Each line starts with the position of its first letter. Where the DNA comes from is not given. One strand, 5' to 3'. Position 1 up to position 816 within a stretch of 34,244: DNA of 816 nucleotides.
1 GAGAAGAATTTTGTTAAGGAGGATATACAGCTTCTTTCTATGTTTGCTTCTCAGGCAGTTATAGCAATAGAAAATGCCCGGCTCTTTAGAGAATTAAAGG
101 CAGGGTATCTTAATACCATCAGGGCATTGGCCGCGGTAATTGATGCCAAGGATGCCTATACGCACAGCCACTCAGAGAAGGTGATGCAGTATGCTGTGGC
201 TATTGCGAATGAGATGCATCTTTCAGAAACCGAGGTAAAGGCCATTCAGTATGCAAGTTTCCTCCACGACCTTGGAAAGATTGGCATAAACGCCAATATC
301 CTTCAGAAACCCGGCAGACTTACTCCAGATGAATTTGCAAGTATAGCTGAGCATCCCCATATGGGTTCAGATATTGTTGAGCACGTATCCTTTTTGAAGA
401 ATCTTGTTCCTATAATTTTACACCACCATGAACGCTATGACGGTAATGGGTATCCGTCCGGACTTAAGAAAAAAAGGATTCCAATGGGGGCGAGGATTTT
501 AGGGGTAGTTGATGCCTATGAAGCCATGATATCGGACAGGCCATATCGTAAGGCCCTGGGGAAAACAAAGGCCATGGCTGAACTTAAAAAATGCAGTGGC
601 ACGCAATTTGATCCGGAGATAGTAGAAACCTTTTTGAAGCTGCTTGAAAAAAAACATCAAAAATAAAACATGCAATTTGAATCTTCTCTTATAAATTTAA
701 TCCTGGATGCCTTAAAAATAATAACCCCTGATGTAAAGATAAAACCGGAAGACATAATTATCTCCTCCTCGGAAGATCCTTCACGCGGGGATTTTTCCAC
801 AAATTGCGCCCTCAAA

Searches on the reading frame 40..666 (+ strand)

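Call 59: search_protein_families(library=pfam, proteins=[window:40-666:+])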
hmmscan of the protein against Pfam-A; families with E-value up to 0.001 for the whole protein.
window:40-666:+ (208 aa): 2 families
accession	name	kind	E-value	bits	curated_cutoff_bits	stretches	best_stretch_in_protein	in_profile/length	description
PF13487.12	HD_5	-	4.1e-39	134.5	27.2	1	30-194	3-170/170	HD domain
PF01966.28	HD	-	2.9e-16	60.2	22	1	43-163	3-116/116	HD domain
